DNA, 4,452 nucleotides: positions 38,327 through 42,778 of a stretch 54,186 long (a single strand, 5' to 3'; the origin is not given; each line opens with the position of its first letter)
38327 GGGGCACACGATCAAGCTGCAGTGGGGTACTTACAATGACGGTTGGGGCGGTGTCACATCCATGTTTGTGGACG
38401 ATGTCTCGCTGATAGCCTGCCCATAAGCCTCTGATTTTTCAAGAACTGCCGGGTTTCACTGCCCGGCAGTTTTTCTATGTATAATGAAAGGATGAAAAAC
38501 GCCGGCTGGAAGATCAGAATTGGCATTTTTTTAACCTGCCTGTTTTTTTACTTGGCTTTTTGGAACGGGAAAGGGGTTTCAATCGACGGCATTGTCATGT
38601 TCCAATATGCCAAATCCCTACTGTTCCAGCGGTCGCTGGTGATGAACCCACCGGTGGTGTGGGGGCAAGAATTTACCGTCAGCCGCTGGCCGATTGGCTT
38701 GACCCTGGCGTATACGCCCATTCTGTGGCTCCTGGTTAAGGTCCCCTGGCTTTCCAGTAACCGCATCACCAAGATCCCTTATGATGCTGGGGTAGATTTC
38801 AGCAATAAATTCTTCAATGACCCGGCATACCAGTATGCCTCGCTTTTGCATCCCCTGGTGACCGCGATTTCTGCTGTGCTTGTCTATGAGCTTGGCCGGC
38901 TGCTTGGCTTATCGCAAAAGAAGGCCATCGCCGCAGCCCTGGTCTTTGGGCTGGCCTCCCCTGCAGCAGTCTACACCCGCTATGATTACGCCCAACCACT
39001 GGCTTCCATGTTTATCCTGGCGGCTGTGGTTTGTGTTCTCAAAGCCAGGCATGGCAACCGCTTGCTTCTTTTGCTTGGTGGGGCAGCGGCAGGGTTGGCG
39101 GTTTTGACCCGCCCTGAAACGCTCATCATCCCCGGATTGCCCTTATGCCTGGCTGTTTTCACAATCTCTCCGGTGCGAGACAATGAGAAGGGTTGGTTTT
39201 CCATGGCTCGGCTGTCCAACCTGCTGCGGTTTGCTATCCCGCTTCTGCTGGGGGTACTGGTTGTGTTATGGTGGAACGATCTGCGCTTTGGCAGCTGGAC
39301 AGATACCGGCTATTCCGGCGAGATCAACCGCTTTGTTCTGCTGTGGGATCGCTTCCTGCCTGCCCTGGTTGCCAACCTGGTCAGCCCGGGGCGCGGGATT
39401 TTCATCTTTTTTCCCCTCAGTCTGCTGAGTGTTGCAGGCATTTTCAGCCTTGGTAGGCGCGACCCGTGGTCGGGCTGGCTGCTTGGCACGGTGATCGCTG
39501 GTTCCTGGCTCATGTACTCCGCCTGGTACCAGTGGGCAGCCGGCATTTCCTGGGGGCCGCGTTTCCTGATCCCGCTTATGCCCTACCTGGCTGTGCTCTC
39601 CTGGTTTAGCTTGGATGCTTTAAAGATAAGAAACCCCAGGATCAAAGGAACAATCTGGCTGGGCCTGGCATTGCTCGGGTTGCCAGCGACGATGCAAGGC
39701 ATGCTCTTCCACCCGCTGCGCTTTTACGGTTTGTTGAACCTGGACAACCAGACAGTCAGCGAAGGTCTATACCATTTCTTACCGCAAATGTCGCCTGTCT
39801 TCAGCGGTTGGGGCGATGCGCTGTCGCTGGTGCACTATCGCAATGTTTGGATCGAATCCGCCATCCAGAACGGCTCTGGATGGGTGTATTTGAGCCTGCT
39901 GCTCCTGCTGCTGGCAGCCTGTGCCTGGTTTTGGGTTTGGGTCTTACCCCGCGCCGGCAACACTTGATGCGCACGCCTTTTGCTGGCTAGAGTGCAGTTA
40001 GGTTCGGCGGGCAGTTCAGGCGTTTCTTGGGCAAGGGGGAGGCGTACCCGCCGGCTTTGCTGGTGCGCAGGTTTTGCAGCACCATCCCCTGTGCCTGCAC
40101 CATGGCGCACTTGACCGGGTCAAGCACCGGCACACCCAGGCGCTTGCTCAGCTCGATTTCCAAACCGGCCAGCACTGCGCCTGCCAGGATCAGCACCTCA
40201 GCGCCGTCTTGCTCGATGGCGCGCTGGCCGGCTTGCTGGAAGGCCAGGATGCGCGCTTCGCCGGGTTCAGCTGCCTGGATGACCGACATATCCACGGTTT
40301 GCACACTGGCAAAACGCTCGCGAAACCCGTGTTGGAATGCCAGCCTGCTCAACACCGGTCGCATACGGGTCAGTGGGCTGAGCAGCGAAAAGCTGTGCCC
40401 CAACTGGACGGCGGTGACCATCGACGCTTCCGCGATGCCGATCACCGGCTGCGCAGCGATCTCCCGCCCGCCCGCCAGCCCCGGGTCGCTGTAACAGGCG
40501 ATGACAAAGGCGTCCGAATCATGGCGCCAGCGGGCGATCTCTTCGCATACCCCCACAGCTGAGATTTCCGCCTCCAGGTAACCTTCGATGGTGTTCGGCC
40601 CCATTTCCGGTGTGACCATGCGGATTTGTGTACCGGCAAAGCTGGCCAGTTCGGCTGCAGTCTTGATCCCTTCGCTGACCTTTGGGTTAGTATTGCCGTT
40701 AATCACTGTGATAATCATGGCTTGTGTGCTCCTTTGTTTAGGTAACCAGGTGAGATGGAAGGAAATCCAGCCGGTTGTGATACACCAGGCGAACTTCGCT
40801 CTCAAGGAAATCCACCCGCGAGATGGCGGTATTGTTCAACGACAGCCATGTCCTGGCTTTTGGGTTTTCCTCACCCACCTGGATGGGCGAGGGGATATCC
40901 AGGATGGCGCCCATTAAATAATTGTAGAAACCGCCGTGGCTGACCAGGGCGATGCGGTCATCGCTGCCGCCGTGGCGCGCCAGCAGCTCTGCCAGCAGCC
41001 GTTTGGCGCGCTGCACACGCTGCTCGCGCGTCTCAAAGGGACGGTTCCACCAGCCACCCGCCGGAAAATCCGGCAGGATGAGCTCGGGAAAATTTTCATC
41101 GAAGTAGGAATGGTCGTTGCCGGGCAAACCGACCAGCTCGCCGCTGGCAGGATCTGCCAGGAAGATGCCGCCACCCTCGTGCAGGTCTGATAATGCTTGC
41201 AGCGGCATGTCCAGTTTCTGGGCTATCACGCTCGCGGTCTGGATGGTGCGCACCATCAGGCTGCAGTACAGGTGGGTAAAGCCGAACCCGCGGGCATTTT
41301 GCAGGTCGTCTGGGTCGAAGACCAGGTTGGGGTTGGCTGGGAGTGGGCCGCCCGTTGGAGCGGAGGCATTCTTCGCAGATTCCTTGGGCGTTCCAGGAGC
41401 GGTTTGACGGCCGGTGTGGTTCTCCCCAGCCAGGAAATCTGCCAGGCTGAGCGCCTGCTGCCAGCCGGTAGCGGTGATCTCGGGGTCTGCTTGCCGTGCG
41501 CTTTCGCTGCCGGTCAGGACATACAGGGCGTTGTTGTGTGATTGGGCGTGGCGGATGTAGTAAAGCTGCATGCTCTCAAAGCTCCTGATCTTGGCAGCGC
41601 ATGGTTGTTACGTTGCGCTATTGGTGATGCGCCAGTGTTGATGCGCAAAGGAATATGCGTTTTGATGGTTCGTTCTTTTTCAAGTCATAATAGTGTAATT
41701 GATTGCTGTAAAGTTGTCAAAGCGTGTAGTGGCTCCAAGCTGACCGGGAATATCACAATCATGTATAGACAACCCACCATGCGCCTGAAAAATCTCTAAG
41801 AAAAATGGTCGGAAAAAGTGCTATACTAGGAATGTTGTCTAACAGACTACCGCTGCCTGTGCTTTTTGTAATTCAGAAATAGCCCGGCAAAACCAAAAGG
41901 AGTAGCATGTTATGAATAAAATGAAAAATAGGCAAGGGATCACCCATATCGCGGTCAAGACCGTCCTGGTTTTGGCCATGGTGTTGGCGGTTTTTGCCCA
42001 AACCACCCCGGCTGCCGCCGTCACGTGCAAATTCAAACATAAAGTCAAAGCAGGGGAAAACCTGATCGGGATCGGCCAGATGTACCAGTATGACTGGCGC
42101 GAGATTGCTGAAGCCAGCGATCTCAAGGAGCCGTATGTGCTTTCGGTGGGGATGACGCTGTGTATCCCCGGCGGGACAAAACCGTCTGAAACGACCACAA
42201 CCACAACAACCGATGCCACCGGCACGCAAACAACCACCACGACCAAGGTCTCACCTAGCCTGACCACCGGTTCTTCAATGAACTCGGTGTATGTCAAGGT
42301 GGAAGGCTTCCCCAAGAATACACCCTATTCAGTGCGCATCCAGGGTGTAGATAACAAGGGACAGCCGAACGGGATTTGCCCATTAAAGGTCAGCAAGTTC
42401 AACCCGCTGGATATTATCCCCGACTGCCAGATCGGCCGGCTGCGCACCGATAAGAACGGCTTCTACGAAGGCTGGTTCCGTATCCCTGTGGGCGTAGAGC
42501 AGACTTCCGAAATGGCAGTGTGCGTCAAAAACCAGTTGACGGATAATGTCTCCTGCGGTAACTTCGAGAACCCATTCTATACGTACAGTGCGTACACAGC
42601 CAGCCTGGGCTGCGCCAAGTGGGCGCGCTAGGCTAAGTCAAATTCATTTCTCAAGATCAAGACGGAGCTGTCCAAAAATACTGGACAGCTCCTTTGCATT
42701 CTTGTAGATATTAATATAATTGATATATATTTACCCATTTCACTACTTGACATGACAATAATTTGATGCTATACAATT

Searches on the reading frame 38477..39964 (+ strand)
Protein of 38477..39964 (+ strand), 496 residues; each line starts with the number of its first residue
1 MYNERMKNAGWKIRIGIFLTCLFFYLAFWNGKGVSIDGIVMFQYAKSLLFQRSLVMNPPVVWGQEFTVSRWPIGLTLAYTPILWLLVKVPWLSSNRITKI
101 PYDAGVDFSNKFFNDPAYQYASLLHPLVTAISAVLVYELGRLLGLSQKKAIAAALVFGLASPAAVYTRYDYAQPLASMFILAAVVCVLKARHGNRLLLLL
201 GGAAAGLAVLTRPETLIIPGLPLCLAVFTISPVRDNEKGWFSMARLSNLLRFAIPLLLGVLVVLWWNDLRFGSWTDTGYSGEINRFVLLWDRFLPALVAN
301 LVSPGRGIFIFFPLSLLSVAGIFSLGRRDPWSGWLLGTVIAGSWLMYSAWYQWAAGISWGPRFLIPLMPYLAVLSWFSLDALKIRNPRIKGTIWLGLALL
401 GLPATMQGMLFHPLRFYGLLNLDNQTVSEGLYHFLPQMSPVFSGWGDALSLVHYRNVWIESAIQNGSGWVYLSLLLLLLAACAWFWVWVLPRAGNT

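Call 34: search_protein_families(library=pfam, proteins=[window:38477-39964:+], max_evalue=0.001)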
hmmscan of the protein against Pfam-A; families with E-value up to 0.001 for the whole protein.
window:38477-39964:+ (496 aa): 1 family
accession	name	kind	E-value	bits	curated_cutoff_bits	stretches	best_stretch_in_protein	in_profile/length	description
PF13231.12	PMT_2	-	0.00026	21.7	26.1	1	122-231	25-132/160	Dolichyl-phosphate-mannose-protein mannosyltransferase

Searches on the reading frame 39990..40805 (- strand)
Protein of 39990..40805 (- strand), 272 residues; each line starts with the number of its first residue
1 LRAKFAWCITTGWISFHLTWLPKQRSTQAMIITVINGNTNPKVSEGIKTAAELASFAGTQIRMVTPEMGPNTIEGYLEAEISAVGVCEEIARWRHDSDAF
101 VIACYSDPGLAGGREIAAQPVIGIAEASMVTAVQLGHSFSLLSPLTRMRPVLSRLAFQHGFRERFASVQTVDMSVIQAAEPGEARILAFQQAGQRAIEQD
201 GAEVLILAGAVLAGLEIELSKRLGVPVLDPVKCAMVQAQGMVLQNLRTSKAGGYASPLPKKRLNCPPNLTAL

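Call 34: search_protein_families(library=pfam, proteins=[window:39990-40805:-], max_evalue=0.001)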
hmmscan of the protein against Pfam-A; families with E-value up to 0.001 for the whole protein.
window:39990-40805:- (272 aa): 1 family
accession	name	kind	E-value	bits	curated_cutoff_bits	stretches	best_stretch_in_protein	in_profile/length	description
PF01177.27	Asp_Glu_race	-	1.5e-38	133.1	31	1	32-238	1-211/211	Asp/Glu/Hydantoin racemase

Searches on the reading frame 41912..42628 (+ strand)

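Call 24: search_protein_families(library=pfam, proteins=[window:41912-42628:+], max_evalue=1)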
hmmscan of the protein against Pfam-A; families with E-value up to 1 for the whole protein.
window:41912-42628:+ (239 aa): 5 families
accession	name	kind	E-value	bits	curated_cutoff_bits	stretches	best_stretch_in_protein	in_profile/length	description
PF01476.26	LysM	-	8e-09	35.7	20.9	1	43-86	1-43/43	LysM domain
PF16323.11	DUF4959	-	0.0079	16.9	32.9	1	70-151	15-95/106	Domain of unknown function (DUF4959)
PF24893.1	DUF7743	-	0.1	12.7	27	1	114-152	48-87/120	Domain of unknown function (DUF7743)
PF24800.1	DUF7702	-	0.37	10.4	27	0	76-118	115-152/244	Domain of unknown function (DUF7702)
PF21827.1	New_glue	-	0.54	10.5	31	1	89-125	28-65/94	New glue protein family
